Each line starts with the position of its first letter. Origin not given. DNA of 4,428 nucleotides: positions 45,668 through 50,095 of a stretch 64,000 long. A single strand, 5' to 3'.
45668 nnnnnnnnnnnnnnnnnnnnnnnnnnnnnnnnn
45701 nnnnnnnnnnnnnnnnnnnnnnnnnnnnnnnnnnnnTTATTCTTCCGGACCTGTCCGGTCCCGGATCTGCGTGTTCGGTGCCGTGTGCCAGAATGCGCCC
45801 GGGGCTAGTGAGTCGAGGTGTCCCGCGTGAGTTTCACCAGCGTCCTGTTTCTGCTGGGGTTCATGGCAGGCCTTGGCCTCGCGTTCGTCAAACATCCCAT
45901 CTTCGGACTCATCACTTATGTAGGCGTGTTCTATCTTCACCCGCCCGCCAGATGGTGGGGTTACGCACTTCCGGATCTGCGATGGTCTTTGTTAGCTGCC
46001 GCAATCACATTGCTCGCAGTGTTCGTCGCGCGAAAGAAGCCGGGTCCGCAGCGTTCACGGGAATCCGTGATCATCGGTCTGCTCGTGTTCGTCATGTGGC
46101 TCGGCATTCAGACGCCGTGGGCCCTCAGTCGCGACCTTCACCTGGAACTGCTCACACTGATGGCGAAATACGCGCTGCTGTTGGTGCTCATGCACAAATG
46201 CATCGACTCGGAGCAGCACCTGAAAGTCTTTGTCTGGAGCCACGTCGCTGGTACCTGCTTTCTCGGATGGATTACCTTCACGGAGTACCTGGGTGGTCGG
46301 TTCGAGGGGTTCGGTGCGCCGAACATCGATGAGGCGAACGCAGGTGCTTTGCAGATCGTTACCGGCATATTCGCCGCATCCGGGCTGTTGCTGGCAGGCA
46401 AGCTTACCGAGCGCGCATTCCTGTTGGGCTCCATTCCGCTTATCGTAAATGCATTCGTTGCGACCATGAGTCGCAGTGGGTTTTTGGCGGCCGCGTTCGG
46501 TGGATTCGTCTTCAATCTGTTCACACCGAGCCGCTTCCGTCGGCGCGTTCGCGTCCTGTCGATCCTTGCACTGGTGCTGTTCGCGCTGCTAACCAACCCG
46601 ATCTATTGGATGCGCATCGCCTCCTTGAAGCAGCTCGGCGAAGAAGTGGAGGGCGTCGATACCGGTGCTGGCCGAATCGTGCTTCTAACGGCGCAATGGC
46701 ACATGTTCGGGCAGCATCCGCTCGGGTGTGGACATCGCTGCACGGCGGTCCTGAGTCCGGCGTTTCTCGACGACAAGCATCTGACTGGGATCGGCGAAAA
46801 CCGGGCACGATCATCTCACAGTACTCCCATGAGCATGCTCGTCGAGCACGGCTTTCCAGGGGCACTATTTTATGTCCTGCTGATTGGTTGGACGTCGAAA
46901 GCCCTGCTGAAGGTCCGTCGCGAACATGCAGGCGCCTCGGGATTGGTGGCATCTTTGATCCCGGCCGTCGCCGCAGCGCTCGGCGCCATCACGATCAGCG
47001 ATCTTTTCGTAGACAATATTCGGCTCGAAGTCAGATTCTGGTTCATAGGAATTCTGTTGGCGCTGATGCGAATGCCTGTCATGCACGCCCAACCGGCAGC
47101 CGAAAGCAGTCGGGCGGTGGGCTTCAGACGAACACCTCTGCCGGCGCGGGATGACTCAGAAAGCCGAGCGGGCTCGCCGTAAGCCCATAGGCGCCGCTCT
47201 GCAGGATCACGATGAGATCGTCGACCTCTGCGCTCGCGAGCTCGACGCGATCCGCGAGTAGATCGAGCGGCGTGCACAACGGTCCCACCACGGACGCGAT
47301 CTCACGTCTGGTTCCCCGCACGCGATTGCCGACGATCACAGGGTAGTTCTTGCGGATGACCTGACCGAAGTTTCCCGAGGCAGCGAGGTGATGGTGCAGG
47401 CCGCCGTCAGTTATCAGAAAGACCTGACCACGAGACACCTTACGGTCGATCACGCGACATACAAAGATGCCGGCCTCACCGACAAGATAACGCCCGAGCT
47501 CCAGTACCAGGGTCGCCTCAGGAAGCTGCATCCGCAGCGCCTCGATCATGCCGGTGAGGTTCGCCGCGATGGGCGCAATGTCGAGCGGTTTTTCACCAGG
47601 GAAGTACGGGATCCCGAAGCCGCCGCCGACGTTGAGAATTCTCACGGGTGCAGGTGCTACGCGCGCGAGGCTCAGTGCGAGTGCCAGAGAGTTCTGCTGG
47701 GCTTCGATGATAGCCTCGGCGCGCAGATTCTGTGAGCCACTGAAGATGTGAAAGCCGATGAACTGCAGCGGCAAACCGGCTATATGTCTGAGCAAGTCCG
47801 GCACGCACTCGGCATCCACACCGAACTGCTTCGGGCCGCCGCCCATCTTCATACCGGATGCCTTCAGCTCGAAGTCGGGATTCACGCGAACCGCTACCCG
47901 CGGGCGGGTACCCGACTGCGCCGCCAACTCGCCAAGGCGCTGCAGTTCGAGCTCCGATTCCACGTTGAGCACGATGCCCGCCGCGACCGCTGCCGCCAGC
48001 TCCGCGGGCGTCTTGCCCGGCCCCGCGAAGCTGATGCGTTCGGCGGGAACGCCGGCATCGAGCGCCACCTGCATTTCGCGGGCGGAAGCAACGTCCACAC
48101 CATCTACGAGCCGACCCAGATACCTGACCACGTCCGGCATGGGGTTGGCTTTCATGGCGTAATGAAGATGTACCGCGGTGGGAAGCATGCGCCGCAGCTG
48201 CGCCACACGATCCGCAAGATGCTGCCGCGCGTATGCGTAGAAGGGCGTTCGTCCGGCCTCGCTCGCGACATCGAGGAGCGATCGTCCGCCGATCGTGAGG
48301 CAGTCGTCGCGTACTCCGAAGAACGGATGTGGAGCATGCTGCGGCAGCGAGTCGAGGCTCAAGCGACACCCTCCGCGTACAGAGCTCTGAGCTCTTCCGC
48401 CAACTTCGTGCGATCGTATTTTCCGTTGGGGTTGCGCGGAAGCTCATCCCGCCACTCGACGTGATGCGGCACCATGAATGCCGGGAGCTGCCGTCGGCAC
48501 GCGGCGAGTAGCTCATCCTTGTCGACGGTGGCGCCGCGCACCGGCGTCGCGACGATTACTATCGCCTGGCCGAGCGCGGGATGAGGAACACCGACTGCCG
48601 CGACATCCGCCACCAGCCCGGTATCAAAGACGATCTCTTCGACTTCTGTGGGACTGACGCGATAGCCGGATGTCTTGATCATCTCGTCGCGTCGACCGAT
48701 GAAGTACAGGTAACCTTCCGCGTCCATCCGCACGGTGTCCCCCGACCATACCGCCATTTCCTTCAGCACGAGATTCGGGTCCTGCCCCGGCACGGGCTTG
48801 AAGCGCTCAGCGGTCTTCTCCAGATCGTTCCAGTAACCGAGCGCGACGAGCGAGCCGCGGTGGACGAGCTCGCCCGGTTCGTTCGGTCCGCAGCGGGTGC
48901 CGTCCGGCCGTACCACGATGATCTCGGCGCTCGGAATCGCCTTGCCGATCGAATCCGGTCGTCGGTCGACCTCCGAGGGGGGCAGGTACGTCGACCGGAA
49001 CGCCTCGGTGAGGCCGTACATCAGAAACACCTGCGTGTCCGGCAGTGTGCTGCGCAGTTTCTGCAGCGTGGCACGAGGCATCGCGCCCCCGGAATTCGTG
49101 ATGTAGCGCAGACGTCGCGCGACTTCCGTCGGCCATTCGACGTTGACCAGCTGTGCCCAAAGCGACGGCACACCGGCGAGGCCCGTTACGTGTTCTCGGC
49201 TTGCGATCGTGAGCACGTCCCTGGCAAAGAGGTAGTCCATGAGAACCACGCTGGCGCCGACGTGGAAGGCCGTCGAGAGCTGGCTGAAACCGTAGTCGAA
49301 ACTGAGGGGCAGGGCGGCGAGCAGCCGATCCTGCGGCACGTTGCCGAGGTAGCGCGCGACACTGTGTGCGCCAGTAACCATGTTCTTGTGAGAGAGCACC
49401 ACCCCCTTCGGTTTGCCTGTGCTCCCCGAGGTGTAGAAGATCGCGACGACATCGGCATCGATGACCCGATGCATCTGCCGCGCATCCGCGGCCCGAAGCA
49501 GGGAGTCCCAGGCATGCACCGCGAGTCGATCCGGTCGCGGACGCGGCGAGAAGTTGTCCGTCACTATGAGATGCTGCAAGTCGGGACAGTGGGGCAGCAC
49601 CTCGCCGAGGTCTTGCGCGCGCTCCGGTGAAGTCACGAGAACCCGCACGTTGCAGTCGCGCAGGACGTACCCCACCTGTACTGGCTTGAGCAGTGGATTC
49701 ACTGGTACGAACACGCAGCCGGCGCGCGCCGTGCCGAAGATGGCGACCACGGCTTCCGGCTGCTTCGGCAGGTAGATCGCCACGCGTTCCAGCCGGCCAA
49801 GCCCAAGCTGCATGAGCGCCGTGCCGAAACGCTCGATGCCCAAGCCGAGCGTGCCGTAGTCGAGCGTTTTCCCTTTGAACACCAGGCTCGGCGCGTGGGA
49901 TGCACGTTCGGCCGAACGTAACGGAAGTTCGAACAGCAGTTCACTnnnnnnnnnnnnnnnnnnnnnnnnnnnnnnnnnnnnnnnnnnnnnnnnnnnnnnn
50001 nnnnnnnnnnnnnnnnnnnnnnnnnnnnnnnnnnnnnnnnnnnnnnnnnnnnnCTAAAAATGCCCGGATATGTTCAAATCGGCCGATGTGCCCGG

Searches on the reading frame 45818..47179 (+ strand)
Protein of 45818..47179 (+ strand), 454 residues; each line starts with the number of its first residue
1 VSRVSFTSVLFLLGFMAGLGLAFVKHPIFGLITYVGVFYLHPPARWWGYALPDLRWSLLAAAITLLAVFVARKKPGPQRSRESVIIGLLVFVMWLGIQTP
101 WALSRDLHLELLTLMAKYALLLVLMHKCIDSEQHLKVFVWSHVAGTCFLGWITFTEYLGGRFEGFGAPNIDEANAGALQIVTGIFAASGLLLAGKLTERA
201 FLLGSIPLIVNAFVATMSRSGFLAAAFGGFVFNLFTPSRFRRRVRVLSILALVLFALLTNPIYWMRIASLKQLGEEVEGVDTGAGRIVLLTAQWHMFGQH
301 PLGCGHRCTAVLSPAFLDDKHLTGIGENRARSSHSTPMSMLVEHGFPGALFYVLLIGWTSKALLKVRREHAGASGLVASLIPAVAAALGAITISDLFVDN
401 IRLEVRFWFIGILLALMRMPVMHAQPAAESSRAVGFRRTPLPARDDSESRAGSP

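Call 17: search_protein_families(library=pfam, proteins=[window:45818-47179:+], max_evalue=0.001)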
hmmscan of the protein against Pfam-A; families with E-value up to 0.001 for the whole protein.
window:45818-47179:+ (454 aa): 1 family
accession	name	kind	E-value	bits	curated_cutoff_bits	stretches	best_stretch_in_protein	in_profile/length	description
PF04932.20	Wzy_C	-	2.8e-17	63.3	31.7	1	208-353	5-149/149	O-Antigen ligase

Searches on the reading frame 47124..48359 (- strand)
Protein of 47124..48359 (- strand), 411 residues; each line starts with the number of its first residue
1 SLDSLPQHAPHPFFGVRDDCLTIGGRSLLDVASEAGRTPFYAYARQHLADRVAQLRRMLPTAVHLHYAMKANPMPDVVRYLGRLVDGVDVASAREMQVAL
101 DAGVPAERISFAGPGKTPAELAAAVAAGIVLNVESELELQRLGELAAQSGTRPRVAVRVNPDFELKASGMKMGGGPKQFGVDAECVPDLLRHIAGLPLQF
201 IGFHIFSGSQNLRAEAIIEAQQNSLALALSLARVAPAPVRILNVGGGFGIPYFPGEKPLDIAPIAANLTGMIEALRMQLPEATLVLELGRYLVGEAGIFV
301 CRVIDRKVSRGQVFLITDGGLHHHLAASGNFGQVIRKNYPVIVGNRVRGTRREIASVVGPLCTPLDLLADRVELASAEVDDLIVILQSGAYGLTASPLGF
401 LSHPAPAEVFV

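Call 17: search_protein_families(library=pfam, proteins=[window:47124-48359:-], max_evalue=0.001)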
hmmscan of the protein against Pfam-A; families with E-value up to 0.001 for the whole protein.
window:47124-48359:- (411 aa): 3 families
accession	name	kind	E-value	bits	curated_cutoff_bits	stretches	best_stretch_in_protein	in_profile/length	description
PF02784.22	Orn_Arg_deC_N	-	6.2e-40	137.5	23.4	1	47-293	3-246/247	Pyridoxal-dependent decarboxylase, pyridoxal binding domain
PF00278.28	Orn_DAP_Arg_deC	-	8.3e-16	58.5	23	1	224-389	5-95/95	Pyridoxal-dependent decarboxylase, C-terminal sheet domain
PF01168.26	Ala_racemase_N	-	4.4e-08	33.5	24.1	1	46-234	4-183/220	Alanine racemase, N-terminal domain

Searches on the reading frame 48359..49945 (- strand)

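Call 17: search_protein_families(library=pfam, proteins=[window:48359-49945:-], max_evalue=0.001)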
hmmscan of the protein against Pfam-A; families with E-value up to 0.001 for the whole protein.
window:48359-49945:- (528 aa): 2 families
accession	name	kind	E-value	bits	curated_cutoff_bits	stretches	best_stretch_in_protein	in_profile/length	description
PF00501.34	AMP-binding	-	8.4e-79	265.5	29.9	1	10-372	3-384/384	AMP-binding enzyme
PF13193.12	AMP-binding_C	-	7.7e-15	56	24.5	1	434-509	1-76/76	AMP-binding enzyme C-terminal domain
